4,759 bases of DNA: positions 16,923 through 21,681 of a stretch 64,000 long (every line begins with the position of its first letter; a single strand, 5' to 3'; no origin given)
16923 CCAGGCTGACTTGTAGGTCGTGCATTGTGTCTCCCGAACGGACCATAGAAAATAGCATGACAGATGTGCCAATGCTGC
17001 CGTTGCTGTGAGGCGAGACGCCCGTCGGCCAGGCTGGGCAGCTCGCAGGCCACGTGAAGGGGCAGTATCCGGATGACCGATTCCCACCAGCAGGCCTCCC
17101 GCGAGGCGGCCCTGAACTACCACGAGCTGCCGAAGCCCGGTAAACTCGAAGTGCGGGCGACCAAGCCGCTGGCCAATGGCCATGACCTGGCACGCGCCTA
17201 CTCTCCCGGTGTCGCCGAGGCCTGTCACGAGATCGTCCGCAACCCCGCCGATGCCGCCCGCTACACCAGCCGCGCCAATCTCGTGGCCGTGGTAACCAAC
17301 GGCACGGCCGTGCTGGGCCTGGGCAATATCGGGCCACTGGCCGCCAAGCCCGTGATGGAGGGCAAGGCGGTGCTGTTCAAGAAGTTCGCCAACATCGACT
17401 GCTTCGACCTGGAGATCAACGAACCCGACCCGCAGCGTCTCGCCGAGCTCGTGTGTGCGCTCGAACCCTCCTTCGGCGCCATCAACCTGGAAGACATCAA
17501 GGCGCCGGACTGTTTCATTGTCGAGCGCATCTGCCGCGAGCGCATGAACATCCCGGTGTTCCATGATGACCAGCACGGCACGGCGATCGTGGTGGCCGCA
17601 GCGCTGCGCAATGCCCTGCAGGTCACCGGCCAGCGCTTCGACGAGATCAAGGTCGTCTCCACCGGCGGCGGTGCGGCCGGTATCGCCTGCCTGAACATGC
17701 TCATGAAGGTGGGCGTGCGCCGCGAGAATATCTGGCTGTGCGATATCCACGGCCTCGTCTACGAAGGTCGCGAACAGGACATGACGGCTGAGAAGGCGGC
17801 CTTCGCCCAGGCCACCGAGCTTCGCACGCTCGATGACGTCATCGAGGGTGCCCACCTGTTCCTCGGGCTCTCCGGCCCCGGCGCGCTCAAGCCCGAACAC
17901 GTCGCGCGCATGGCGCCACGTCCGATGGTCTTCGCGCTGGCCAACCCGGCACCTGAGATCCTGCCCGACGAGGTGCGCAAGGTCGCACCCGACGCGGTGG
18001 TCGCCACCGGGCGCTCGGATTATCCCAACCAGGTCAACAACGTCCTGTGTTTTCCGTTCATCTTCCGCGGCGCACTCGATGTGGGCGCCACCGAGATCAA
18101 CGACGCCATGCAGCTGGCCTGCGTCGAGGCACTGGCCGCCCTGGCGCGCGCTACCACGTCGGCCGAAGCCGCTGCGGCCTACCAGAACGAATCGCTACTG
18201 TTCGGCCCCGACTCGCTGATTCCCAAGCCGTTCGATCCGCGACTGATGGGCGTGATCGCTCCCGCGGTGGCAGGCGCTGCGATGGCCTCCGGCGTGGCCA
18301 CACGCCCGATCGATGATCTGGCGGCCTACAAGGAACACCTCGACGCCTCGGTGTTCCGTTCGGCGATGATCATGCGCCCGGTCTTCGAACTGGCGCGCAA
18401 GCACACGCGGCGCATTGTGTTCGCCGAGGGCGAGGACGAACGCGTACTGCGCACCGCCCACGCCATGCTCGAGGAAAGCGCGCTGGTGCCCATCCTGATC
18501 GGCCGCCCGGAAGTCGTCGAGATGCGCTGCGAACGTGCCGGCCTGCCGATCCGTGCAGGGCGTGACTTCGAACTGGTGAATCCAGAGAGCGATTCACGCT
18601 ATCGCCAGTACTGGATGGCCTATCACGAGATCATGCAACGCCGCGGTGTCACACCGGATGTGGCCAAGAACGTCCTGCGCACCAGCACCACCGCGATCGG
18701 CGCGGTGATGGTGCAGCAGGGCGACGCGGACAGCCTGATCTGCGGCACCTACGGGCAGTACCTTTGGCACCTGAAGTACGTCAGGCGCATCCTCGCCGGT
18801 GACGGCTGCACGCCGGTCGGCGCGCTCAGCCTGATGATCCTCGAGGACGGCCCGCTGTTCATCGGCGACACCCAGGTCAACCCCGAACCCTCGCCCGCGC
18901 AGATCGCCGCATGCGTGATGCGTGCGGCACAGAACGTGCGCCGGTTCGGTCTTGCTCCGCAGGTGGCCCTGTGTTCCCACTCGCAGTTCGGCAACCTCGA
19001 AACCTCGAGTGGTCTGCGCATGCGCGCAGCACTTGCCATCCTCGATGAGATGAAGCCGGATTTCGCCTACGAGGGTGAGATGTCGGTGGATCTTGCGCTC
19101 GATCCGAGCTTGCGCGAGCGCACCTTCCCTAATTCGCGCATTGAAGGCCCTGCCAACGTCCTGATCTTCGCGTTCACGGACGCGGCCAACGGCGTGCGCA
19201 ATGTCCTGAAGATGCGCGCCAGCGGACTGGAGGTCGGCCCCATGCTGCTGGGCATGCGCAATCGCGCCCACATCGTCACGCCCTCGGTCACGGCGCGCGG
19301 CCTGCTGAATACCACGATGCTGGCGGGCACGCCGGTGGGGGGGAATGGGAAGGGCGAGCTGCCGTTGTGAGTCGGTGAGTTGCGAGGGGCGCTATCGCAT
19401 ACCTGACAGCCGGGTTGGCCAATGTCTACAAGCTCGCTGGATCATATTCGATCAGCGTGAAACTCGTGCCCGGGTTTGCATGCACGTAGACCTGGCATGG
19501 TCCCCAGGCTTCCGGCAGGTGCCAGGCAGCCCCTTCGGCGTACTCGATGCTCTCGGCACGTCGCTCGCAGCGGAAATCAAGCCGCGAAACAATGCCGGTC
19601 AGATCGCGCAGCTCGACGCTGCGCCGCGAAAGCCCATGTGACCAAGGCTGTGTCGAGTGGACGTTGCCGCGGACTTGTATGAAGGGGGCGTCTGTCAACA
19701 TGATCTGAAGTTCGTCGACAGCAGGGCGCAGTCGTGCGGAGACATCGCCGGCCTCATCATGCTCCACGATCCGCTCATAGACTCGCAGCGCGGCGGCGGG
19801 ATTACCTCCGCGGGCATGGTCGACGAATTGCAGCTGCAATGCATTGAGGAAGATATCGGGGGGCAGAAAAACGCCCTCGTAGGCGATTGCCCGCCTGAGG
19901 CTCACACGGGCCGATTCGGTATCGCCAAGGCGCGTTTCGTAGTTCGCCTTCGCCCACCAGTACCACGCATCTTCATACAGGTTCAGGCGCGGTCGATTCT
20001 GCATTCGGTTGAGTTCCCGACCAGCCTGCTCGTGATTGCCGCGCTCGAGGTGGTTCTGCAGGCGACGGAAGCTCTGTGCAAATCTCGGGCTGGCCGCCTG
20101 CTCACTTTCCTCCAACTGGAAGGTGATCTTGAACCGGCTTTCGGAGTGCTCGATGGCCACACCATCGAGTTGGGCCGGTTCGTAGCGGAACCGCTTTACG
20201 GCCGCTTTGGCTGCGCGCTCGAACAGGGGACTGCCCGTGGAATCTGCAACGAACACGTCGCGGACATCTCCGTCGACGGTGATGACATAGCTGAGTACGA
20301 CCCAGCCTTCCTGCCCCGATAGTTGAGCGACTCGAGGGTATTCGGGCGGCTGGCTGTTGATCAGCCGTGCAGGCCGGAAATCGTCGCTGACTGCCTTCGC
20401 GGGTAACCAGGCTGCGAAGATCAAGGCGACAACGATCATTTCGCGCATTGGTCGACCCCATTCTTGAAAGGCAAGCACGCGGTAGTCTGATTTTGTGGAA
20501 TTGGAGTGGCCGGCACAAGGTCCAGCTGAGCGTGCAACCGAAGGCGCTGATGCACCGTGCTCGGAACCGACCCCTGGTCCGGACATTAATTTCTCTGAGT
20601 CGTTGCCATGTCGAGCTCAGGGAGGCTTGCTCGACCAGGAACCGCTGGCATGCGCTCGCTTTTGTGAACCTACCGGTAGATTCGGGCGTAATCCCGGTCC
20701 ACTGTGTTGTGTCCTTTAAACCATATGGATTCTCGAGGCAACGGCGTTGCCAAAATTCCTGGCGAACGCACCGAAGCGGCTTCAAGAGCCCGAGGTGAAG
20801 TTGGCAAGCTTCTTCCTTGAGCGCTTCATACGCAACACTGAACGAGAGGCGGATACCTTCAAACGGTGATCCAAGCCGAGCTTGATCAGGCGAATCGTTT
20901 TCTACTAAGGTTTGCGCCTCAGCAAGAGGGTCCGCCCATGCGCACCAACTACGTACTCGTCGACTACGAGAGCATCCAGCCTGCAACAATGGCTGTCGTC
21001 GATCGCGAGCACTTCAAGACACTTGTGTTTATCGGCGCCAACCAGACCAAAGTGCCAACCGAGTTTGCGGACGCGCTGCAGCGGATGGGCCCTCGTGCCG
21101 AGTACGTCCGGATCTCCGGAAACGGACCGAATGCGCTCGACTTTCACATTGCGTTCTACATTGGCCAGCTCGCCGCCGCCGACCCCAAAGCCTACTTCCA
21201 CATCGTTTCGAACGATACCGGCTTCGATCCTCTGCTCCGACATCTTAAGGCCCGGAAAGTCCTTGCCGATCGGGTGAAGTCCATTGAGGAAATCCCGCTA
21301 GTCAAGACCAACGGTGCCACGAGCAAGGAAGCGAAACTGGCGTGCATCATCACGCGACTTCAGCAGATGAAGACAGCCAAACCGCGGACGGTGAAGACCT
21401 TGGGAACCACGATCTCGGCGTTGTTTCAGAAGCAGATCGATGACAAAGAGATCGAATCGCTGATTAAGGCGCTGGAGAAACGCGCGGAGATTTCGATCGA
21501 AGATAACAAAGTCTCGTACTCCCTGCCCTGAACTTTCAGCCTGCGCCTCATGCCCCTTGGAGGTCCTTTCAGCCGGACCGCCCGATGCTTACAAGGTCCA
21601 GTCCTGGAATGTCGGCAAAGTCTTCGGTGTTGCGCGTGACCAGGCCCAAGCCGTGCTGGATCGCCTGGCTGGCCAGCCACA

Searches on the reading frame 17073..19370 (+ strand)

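Call 10: search_protein_families(library=pfam, proteins=[window:17073-19370:+])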
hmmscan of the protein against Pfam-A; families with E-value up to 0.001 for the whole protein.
window:17073-19370:+ (765 aa): 3 families
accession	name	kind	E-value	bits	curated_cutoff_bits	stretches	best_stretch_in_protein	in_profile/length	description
PF01515.24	PTA_PTB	-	3.8e-74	250.4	24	1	432-751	1-318/319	Phosphate acetyl/butaryl transferase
PF00390.24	malic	-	1.4e-24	87.4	23.1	1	23-117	2-117/182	Malic enzyme, N-terminal domain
PF03949.21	Malic_M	-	2.9e-22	79.6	23.5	1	169-364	3-231/258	Malic enzyme, NAD binding domain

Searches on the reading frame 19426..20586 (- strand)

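Call 10: search_protein_families(library=pfam, proteins=[window:19426-20586:-])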
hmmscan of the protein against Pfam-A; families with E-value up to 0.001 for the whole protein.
window:19426-20586:- (386 aa): 2 families
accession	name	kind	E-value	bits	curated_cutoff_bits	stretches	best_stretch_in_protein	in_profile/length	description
PF03544.19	TonB_C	-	3.2e-16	60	24.6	1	80-158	2-79/79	Gram-negative bacterial TonB protein C-terminal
PF13428.12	TPR_14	-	0.0001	23.1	23.5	0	208-235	2-29/44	Tetratricopeptide repeat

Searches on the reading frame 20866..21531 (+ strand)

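Call 10: search_protein_families(library=pfam, proteins=[window:20866-21531:+])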
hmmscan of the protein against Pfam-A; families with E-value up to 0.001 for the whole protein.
window:20866-21531:+ (221 aa): 1 family
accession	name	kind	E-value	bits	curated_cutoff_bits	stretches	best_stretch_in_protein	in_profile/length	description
PF18475.7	PIN7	-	2.5e-28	99.2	34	1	31-129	1-101/103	PIN domain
